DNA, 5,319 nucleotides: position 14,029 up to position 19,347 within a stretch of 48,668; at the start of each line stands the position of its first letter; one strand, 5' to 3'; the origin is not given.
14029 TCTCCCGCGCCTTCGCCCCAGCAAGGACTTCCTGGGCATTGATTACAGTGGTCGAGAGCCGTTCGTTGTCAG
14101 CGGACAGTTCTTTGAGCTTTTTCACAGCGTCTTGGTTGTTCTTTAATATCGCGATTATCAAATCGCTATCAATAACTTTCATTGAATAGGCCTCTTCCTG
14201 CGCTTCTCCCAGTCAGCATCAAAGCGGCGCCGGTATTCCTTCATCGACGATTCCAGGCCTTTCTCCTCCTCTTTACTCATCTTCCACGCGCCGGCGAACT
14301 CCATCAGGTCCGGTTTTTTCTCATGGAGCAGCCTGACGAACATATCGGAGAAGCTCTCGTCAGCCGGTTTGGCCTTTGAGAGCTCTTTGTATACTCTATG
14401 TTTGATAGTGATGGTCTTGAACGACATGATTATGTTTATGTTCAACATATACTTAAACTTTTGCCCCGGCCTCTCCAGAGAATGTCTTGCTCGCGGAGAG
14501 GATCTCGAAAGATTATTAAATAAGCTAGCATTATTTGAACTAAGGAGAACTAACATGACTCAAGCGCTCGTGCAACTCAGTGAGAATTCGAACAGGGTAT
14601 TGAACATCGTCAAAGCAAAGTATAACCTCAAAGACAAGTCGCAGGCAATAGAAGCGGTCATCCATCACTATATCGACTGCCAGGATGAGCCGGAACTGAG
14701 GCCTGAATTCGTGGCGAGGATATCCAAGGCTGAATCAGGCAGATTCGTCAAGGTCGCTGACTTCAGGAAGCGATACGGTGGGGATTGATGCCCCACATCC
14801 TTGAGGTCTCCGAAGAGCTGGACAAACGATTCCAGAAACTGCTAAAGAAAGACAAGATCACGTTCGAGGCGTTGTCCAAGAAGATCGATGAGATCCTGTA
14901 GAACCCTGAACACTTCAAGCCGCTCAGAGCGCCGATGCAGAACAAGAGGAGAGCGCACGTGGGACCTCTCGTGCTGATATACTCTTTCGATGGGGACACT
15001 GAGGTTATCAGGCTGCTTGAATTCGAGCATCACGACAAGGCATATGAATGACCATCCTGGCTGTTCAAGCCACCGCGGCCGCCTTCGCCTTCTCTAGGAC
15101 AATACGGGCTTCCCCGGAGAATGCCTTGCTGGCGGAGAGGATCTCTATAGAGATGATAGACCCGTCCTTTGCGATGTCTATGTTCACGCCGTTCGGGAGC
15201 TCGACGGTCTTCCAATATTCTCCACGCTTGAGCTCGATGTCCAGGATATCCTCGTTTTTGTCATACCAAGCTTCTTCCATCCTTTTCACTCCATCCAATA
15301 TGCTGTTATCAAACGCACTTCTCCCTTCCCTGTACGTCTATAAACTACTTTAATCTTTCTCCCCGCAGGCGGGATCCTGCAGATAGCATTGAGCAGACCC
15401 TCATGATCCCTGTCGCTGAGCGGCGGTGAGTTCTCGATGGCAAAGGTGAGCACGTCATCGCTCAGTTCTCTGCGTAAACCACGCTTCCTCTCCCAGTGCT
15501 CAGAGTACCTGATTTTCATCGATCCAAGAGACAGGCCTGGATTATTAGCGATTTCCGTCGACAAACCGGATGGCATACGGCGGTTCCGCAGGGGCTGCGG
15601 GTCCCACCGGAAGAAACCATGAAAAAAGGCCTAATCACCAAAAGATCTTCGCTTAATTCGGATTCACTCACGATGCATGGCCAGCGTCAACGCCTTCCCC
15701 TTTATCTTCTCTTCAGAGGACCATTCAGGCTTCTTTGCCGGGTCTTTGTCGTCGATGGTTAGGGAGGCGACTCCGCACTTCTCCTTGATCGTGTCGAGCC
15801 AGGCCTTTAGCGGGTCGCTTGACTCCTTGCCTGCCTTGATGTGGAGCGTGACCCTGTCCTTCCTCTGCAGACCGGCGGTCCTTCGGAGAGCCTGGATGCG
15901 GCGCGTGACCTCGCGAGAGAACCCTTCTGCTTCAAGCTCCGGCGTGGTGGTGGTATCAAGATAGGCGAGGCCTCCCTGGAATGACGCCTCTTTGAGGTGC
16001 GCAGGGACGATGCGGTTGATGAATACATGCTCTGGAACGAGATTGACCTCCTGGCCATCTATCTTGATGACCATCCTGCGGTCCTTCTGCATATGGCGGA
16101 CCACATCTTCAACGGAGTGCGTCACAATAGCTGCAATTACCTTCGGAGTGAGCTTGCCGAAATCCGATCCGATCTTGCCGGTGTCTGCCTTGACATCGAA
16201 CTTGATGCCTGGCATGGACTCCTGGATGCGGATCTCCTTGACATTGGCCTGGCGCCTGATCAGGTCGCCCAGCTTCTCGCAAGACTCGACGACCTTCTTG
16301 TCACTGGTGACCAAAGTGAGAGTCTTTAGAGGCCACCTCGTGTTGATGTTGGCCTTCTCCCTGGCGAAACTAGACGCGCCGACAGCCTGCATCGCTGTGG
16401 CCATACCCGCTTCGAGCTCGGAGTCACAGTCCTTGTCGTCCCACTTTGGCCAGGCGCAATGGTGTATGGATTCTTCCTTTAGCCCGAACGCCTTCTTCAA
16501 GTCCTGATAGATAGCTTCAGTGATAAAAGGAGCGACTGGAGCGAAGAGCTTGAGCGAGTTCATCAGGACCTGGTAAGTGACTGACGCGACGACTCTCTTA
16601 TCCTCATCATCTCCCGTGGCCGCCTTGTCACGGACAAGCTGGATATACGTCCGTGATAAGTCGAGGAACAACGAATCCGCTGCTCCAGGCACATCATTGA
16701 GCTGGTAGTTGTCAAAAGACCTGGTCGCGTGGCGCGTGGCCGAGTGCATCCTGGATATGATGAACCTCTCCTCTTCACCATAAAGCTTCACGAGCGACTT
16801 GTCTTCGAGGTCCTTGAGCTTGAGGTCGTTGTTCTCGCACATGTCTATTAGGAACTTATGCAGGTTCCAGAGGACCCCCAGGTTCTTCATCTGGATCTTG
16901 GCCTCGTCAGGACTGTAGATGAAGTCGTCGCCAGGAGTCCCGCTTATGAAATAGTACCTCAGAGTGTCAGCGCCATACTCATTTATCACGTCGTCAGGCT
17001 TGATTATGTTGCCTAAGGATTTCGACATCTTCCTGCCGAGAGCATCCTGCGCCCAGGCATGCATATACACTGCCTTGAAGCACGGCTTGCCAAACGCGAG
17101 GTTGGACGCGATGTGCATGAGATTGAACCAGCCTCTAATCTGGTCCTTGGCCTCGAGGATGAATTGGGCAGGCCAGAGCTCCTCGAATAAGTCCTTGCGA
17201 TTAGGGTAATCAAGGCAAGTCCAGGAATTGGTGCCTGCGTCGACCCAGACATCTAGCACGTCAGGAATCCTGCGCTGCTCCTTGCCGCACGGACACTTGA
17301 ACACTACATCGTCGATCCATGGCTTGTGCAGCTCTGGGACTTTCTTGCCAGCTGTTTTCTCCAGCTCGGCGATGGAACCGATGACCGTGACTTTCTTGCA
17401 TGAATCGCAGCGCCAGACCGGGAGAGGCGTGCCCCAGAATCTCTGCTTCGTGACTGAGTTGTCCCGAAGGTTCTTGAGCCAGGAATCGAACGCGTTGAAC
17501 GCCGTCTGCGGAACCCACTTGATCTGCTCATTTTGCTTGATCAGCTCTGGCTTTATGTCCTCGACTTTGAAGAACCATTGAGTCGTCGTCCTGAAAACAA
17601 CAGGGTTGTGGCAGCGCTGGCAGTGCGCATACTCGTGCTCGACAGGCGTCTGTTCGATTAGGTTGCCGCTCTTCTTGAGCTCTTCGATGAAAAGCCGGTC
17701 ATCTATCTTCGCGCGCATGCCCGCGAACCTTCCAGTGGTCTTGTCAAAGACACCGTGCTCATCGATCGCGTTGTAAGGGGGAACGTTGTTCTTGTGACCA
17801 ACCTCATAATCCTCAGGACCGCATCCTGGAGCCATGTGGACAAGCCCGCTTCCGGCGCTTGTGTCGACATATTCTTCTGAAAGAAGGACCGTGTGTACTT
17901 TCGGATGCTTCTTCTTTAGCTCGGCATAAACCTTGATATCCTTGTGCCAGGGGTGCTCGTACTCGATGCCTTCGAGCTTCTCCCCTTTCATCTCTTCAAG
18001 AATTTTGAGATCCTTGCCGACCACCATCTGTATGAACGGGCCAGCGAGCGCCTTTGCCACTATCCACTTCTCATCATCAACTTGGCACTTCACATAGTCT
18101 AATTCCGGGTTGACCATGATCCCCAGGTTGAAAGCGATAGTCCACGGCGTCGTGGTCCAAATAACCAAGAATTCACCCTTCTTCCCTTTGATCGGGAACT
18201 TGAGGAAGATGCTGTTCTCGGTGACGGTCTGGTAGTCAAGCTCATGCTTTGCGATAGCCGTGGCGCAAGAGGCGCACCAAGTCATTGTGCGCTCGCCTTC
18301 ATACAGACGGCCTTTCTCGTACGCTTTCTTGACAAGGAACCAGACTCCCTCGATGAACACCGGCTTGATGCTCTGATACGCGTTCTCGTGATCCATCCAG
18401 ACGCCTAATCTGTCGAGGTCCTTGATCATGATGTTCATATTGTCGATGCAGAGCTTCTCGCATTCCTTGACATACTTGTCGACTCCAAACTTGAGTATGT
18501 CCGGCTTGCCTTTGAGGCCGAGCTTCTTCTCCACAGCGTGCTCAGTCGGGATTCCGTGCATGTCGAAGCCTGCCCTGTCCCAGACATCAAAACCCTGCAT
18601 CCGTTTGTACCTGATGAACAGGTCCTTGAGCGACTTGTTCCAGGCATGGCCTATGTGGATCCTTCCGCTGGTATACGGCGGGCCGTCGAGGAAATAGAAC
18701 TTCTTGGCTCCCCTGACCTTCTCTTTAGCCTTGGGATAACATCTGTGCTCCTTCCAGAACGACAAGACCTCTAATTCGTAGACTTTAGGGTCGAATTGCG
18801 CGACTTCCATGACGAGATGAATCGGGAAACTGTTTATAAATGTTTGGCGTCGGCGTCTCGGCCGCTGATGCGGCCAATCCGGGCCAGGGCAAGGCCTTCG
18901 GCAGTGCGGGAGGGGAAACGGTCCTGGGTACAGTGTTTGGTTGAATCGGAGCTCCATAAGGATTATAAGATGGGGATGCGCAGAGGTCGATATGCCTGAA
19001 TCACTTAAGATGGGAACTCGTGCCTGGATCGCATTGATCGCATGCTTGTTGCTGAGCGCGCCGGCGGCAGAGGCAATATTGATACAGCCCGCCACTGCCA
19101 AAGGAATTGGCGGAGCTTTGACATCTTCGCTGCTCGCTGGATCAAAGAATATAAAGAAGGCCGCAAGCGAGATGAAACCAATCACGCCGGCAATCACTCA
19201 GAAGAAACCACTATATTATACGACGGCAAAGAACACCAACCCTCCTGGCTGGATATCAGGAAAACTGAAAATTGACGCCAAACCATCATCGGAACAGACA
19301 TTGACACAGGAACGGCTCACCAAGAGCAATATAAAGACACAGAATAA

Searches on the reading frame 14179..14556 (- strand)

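Call 65: search_protein_families(library=pfam, proteins=[window:14179-14556:-], max_evalue=0.0001)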
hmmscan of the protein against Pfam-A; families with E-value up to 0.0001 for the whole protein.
window:14179-14556:- (125 aa): 1 family
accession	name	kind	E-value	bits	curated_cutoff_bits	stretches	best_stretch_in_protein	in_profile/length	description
PF02697.20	VAPB_antitox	-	1.9e-14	54.6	27.9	1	47-112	1-68/69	Putative antitoxin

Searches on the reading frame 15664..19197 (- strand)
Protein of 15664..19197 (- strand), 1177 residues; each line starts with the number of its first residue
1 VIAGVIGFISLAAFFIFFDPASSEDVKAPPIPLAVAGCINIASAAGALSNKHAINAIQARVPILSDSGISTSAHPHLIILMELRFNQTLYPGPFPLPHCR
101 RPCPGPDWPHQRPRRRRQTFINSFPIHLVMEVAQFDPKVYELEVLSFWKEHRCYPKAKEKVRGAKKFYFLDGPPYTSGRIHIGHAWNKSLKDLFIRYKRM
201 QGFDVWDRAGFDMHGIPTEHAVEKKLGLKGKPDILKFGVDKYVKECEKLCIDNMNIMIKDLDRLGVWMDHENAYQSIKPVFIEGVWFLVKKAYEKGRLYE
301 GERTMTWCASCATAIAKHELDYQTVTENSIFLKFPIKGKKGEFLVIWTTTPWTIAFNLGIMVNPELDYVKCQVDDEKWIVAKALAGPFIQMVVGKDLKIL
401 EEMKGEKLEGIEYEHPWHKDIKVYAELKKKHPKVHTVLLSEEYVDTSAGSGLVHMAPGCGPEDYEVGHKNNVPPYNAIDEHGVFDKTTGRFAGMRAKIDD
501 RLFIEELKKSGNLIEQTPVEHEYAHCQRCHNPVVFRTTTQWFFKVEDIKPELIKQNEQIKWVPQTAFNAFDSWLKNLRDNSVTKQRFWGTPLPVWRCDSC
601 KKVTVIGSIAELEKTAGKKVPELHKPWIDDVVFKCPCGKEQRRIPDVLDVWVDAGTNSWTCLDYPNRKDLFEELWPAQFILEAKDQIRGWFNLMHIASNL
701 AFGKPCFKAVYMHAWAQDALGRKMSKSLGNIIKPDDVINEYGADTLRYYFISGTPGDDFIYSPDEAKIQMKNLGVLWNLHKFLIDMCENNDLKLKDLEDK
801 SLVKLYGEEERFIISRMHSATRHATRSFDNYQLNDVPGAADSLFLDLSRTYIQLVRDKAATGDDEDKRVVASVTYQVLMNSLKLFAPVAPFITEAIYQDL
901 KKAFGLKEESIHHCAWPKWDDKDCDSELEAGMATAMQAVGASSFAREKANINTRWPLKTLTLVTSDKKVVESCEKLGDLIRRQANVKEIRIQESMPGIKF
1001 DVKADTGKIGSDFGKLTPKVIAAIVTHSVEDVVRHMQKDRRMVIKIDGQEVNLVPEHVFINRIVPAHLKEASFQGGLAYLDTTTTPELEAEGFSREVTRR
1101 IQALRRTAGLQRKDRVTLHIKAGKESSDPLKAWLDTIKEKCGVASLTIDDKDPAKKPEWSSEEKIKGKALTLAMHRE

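Call 12: search_protein_families(library=pfam, proteins=[window:15664-19197:-], max_evalue=0.0001)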
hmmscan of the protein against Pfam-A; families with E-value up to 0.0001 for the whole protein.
window:15664-19197:- (1177 aa): 5 families
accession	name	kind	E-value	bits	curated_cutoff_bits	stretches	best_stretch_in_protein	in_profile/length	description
PF00133.28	tRNA-synt_1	-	6.5e-112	374.7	22.7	1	144-758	2-410/414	tRNA synthetases class I (I, L, M and V)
PF09334.17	tRNA-synt_1g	-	8.8e-28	97.6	20.1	3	647-765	244-370/391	tRNA synthetases class I (M)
PF19302.4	DUF5915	-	2.4e-26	92.9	27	1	978-1172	2-190/195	Domain of unknown function (DUF5915)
PF08264.19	Anticodon_1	-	9e-26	91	25.1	1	811-959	2-146/148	Anticodon-binding domain of tRNA ligase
PF01406.26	tRNA-synt_1e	-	5.5e-07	29.7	27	1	701-752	232-282/301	tRNA synthetases class I (C) catalytic domain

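Call 18: search_protein_families(library=ncbifam, proteins=[window:15664-19197:-], max_evalue=0.00001)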
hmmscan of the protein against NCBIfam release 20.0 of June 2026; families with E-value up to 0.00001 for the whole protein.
window:15664-19197:- (1177 aa): 17 families
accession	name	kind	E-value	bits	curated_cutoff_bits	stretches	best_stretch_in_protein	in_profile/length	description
TIGR00392.1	ileS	equivalog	1.5e-231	771.1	621.4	1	133-971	4-858/861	isoleucine--tRNA ligase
NF000258.1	MupB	exception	1.5e-154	516.3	1900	1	140-1153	8-1012/1033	mupirocin-resistant isoleucine--tRNA ligase MupB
TIGR00422.1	valS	equivalog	1e-149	500.2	612.1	2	438-1018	256-809/863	valine--tRNA ligase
NF000257.1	MupA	exception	2.6e-149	498.9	1900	1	143-1141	11-994/1024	mupirocin-resistant isoleucine--tRNA ligase MupA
NF009687.0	PRK13208.1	equivalog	4.3e-132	441.9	738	2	437-998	254-795/801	valine--tRNA ligase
NF004349.1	PRK05729.1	equivalog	6.4e-128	428.3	704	2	438-994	250-772/860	valine--tRNA ligase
NF040702.1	ileS_w_GNAT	exception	2e-106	356.8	1999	2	376-992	446-1046/1100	isoleucine--tRNA ligase, N-acetyltransferase domain-containing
NF011492.0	PRK14900.1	equivalog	9.1e-87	292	1783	2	438-1001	266-808/1044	valine--tRNA ligase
NF000540.1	alt_ValS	exception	4.6e-73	246.5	900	2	490-987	336-824/827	valine--tRNA ligase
NF008957.0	PRK12300.1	subfamily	5.5e-54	183.5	677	2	147-465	16-323/946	leucine--tRNA ligase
TIGR00395.1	leuS_arch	equivalog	3.3e-44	151.1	648.5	2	148-464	11-316/938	leucine--tRNA ligase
TIGR00396.1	leuS_bact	equivalog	9.9e-41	139.7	548.4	2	141-322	7-170/843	leucine--tRNA ligase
TIGR00398.1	metG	equivalog_domain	2.4e-33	115.7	336.35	3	647-901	247-502/530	methionine--tRNA ligase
NF008900.0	PRK12267.1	equivalog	7e-31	107.4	598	2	647-920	224-492/648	methionine--tRNA ligase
NF001100.0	PRK00133.1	equivalog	5.5e-22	78.1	587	2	518-902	167-504/676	methionine--tRNA ligase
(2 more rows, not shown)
